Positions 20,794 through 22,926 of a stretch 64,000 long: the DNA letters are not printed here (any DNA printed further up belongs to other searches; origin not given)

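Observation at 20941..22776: Secreted ankyrin-repeat / FGE-domain fusion protein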

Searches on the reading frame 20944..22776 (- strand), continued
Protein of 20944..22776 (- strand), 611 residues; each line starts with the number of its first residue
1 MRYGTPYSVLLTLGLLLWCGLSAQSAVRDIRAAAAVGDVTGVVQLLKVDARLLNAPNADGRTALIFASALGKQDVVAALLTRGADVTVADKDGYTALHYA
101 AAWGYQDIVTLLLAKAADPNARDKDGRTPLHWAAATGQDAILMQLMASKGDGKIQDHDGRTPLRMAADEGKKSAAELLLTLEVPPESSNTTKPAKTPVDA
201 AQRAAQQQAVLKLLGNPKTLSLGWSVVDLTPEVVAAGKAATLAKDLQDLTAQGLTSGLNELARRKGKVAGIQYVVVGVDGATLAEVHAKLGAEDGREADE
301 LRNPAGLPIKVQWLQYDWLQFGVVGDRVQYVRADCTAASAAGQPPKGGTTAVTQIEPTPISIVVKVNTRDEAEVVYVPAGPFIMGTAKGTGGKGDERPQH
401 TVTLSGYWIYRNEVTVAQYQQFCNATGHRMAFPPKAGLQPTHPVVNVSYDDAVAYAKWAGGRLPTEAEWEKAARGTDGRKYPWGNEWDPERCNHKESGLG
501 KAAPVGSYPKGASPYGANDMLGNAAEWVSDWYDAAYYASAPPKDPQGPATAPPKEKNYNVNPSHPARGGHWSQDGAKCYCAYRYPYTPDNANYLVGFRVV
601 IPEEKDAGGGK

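Call 7: search_solved_structures(query=window:20944-22776:-, max_evalue=0.001, show_alignments=3)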
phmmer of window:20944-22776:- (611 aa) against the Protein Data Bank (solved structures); distinct sequences matched with E-value up to 0.001: 481 (the best 60 are shown).
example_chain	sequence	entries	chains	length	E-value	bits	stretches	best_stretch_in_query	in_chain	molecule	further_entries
4rlv_A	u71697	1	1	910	3.7e-83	283.5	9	25-180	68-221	Ankyrin-1, Ankyrin-2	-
5vkq_A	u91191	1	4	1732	2.7e-82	280.7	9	40-167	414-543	No mechanoreceptor potential C isoform L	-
7tw3_G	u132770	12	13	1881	3.5e-77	263.8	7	43-173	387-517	Ankyrin-1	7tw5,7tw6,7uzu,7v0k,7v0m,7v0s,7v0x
5leb_A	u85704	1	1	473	4.6e-75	256.8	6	63-138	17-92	DDD_D12_06_D12_06_D12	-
5le2_A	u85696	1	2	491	1.3e-74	255.3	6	63-138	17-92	DDD_D12_15_D12_15_D12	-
5lec_A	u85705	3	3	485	1.7e-71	245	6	63-138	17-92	DDD_D12_12_D12_12_D12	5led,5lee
5y4d_A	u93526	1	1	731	3e-70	240.9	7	25-180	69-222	Ankyrin-1,Ankyrin-2,Ankyrin-2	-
6mol_A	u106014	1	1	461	6.7e-61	210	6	68-179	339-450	Monoextended DARPin R12 (M_R12)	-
5le7_A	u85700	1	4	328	2.9e-51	178.2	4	63-141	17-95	DD_D12_13_D12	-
5le8_A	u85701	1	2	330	8.5e-51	176.6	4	63-138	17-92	DD_D12_15_D12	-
5lel_A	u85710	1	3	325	6.3e-50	173.8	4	69-141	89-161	DD_Off7_10_3G124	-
5le6_A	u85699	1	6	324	8.5e-50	173.4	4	63-138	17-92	DD_D12_09_D12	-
5le4_A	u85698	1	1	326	1.7e-49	172.3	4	63-139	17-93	DD_D12_11_D12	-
5lem_A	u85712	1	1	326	1.8e-49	172.3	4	71-182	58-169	DD_Off7_11_3G124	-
5lw1_A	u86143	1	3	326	1e-48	169.8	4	64-139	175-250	DD_232_11_D12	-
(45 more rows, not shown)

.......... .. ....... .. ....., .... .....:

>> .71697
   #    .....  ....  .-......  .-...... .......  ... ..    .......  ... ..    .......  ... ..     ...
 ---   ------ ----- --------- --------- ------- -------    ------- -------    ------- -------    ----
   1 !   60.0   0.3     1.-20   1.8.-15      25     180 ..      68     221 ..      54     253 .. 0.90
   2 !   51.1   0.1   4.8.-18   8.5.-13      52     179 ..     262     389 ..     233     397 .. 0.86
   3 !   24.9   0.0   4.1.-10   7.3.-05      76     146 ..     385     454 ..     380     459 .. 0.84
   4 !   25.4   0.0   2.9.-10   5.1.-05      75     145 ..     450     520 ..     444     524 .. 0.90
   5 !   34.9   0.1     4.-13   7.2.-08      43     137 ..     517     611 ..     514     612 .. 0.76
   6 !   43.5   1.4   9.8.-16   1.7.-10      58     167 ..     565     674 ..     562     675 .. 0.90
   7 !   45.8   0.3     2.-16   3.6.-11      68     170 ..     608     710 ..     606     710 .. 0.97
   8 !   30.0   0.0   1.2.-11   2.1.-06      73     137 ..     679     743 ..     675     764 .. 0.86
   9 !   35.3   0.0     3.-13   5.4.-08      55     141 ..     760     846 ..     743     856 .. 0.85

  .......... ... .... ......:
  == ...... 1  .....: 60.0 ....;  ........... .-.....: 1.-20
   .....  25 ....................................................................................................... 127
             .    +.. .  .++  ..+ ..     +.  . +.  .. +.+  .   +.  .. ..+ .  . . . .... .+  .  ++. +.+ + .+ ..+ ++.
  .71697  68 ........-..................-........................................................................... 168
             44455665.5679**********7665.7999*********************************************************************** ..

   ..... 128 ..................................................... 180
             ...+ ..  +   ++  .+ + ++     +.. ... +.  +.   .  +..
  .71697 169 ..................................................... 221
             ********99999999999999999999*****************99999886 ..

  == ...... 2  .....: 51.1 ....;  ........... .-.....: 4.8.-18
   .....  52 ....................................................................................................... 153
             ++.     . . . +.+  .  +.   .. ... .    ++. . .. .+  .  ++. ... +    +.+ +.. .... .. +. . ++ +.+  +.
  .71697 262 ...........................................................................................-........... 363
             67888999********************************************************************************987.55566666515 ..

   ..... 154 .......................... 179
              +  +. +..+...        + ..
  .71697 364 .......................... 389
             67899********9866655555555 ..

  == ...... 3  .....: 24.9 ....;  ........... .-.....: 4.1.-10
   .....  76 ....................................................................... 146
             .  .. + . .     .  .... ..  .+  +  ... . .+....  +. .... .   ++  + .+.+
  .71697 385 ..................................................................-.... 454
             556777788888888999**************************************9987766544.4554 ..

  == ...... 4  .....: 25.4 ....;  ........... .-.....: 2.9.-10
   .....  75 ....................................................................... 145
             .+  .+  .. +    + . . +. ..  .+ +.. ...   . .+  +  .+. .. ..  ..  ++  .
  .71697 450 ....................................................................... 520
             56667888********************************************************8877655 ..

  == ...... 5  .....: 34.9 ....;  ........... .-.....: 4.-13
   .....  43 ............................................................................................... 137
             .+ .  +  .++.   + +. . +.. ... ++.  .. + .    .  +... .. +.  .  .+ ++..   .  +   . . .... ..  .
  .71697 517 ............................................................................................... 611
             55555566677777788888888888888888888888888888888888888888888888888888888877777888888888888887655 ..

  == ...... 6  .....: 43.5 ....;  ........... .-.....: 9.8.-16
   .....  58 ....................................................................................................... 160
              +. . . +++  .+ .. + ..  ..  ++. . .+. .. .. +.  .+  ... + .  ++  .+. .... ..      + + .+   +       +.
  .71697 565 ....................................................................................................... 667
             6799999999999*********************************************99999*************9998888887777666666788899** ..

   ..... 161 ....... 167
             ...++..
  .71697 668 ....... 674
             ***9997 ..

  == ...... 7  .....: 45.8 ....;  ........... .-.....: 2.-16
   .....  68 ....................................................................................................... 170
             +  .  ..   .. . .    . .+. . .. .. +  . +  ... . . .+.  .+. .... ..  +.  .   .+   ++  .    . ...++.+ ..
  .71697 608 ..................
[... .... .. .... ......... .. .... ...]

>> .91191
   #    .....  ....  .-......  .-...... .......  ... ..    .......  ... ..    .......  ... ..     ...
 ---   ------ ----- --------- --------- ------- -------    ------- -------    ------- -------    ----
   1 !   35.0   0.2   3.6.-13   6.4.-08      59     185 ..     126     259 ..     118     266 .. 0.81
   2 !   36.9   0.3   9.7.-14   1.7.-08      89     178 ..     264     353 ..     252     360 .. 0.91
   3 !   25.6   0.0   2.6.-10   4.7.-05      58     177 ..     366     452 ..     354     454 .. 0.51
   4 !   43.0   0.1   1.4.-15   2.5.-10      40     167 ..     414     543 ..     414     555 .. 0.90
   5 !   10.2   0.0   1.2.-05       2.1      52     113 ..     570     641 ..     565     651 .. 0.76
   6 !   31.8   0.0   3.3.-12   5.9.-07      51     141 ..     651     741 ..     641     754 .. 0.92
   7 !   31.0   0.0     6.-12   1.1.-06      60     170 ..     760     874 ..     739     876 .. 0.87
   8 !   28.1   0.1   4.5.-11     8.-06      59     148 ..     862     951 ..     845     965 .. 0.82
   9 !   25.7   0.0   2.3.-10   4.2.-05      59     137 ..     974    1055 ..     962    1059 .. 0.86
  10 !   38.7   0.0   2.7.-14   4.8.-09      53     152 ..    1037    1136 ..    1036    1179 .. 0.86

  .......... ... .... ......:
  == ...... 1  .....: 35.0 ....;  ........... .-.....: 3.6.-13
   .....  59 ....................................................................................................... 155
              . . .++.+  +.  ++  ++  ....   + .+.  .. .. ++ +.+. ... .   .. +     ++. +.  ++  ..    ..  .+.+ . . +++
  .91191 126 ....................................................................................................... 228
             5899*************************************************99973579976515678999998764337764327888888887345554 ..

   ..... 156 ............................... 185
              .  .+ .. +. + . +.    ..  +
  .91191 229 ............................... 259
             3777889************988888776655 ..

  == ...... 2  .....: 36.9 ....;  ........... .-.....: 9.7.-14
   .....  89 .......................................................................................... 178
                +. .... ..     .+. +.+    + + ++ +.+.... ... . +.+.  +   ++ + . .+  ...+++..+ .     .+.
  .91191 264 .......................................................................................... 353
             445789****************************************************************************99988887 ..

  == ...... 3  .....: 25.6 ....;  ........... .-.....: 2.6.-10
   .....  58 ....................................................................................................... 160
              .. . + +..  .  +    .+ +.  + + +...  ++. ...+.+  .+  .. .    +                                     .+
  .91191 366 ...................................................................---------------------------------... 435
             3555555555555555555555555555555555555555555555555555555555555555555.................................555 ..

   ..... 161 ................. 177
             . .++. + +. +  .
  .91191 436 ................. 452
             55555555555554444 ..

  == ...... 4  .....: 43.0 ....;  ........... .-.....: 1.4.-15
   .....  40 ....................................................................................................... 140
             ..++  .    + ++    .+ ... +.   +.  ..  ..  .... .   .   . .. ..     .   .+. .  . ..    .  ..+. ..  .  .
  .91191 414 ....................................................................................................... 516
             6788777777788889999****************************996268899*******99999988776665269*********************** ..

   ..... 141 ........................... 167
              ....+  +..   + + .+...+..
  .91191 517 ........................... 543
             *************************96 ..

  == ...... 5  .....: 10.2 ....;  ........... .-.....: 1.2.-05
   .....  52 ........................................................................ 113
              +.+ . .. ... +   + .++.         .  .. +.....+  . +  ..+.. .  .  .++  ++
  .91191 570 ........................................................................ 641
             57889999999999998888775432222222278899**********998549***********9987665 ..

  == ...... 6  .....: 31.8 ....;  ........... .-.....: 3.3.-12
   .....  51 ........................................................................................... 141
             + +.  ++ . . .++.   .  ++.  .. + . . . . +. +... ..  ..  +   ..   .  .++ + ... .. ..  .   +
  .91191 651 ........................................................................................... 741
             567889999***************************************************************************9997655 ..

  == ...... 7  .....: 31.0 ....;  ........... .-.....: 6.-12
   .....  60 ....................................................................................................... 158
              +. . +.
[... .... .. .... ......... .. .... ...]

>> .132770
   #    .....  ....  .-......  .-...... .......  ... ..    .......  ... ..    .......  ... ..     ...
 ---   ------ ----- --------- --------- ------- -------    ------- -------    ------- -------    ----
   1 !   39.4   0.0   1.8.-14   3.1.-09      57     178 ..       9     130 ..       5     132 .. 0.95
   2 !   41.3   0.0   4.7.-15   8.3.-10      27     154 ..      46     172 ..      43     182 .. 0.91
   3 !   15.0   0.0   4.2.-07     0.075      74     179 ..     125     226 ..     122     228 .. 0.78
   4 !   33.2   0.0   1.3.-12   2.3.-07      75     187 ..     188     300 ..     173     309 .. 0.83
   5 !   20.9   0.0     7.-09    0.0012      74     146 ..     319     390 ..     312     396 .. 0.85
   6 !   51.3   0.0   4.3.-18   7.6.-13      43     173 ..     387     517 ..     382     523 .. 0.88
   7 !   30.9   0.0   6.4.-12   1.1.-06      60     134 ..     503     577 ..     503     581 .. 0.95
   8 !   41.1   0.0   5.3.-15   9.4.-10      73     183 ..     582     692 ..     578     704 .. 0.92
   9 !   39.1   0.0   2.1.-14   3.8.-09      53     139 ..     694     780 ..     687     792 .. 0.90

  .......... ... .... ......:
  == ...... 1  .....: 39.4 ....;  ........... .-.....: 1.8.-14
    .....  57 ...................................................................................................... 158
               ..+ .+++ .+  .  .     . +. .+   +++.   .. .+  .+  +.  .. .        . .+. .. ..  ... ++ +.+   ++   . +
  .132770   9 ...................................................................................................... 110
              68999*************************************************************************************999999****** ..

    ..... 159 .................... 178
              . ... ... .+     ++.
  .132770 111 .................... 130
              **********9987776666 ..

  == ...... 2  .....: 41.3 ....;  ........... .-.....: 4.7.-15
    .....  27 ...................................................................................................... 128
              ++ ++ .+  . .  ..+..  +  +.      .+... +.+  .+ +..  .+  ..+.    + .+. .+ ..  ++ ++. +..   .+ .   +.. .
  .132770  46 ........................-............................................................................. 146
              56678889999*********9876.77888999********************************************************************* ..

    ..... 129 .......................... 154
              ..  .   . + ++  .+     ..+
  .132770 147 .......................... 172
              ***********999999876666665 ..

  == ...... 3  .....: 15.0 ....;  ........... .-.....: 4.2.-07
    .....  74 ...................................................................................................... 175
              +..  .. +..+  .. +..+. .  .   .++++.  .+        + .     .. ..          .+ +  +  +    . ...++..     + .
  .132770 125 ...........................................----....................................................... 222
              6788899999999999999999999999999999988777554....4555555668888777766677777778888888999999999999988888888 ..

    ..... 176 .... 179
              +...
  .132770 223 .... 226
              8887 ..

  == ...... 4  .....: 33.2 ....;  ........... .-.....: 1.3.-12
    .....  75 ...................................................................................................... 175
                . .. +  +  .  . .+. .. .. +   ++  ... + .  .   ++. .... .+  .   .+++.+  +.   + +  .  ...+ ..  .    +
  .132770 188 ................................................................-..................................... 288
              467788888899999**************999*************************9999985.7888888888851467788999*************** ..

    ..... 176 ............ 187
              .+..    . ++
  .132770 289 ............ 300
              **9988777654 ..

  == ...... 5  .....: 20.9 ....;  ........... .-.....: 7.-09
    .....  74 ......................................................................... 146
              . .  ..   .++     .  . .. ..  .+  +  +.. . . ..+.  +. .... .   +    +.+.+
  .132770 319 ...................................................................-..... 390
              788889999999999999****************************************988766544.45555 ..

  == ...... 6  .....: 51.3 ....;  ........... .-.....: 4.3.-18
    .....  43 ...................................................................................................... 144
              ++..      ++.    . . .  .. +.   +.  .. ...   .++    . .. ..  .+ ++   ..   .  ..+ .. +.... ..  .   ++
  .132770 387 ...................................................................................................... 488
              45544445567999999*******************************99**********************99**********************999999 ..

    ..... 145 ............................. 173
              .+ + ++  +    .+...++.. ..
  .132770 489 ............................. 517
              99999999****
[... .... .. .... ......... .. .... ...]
